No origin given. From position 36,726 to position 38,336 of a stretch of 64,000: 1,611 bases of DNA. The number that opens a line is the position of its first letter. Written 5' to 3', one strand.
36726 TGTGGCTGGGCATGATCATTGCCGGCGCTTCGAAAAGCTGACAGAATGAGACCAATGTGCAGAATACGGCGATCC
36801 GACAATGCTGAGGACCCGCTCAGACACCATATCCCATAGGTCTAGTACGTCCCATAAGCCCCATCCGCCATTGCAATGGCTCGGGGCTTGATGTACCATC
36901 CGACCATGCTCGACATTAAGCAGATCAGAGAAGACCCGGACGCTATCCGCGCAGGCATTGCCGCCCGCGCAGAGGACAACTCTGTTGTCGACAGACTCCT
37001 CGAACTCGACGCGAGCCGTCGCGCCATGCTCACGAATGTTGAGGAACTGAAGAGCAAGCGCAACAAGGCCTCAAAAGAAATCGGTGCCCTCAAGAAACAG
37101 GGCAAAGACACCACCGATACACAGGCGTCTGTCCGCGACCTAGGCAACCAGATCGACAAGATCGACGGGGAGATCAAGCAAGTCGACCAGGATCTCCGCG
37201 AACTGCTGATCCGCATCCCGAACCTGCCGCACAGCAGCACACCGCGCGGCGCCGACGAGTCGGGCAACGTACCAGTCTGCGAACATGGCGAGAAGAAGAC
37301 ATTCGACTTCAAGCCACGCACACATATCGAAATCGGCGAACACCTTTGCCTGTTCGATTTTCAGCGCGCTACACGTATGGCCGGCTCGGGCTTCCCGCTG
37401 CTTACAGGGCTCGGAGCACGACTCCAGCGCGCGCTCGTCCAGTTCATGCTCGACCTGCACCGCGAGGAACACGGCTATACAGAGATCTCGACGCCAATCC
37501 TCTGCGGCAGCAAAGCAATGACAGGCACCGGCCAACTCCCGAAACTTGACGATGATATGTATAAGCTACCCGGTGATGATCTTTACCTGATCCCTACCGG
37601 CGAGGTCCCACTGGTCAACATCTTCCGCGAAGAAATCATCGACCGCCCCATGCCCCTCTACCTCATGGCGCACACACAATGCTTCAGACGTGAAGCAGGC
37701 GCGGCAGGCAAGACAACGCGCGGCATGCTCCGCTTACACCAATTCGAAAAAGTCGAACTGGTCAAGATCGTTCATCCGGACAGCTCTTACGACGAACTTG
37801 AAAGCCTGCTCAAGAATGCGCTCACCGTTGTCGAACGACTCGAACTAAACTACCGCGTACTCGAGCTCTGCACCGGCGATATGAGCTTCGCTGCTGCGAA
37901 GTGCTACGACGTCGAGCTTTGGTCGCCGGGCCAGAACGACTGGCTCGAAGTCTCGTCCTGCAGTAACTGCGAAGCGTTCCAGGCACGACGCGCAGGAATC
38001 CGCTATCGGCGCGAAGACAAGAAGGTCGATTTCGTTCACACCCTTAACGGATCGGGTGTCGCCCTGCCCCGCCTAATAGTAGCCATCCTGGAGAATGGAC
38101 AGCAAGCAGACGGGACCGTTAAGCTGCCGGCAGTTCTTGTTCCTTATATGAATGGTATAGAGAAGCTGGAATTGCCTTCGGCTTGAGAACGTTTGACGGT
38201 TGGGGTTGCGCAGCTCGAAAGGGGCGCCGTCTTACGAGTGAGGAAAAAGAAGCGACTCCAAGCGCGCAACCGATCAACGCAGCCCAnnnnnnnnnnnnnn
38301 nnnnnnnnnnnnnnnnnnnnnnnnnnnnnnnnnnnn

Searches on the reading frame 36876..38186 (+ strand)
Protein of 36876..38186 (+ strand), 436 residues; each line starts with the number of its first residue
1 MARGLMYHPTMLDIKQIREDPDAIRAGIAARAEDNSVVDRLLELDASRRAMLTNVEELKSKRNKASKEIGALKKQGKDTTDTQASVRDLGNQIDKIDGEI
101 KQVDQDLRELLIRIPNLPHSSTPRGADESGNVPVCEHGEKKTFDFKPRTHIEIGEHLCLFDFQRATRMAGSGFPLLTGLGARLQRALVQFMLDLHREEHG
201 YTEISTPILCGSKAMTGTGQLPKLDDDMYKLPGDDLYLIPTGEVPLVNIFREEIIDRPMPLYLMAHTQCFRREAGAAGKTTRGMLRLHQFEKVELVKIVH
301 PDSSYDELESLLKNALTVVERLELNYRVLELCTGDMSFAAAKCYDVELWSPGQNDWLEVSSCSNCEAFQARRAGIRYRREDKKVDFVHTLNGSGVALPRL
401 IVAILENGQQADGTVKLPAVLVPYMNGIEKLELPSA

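Call 21: search_protein_families(library=pfam, proteins=[window:36876-38186:+], max_evalue=0.001)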
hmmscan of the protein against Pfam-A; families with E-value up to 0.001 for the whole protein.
window:36876-38186:+ (436 aa): 2 families
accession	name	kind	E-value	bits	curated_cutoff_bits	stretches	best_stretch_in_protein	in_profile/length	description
PF00587.30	tRNA-synt_2b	-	9.2e-40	137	29.3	1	233-407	8-178/179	tRNA synthetase class II core domain (G, H, P, S and T)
PF02403.27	Seryl_tRNA_N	-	7.3e-31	107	28.2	1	11-118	1-108/108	Seryl-tRNA synthetase N-terminal domain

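Call 36: list_cluster_members(proteins=[P0001, window:36876-38186:+, window:28241-30403:+, window:10858-11730:-, P0002, P0005])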
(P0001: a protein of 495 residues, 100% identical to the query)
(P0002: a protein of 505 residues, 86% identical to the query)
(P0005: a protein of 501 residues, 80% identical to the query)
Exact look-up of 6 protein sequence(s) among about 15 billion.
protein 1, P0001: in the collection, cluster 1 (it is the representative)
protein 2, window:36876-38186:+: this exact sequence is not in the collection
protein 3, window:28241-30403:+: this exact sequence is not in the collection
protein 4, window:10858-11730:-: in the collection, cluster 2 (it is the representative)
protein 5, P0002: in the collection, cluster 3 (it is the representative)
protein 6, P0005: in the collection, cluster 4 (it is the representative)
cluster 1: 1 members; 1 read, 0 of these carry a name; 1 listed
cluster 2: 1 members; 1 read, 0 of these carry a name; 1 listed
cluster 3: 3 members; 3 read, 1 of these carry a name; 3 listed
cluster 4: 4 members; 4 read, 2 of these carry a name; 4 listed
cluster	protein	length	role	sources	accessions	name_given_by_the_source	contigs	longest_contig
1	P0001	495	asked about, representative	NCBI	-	-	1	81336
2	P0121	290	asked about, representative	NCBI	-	-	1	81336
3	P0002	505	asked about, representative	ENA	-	-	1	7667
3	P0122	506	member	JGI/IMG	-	F-type H+-transporting ATPase subunit beta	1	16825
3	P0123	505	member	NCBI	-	-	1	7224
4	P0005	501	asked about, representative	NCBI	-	-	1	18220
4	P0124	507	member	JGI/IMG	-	F-type H+-transporting ATPase subunit beta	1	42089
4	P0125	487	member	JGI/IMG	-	F-type H+-transporting ATPase subunit beta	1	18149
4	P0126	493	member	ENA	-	-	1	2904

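Call 63: find_homologous_proteins(query=window:36876-38186:+, max_evalue=1e-60)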
Query window:36876-38186:+ (436 aa): 7999 proteins with E <= 1e-60 among 8000 candidates; the best 120 are listed.
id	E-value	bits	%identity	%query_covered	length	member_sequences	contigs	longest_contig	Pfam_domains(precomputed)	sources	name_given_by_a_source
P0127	4.8e-289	976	100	99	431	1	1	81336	PF00587.31,PF02403.28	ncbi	-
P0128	8.6e-189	646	66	98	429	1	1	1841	PF00587.31,PF02403.28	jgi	jgi:seryl-tRNA synthetase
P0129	1.3e-188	645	66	97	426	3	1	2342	PF00587.31,PF02403.28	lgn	-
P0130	1.6e-188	645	66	97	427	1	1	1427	PF00587.31,PF02403.28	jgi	jgi:seryl-tRNA synthetase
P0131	8.3e-188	643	66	97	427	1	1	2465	PF00587.31,PF02403.28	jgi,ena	-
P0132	1.8e-187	642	65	97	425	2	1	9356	PF00587.31,PF02403.28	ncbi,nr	ncbi:MAG: serine--tRNA ligase [Verrucomicrobia bacterium]|nr:serine--tRNA ligase [Verrucomicrobiota 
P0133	3.1e-187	641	67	97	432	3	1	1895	PF00587.31,PF02403.28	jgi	-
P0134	8.1e-187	639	66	97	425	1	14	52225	PF00587.31,PF02403.28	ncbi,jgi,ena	-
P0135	1.1e-186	639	65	98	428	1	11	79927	PF00587.31,PF02403.28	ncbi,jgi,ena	-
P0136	2.3e-186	638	66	97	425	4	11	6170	PF00587.31,PF02403.28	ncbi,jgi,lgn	jgi:seryl-tRNA synthetase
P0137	2.9e-186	638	66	97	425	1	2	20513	PF00587.31,PF02403.28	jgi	-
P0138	3.1e-186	637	65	97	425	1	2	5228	PF00587.31,PF02403.28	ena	-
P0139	3.2e-186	637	67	97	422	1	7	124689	PF00587.31,PF02403.28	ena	-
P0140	4.2e-186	637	65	97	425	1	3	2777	PF00587.31,PF02403.28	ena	-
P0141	1.3e-185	635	64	97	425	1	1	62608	PF00587.31,PF02403.28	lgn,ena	-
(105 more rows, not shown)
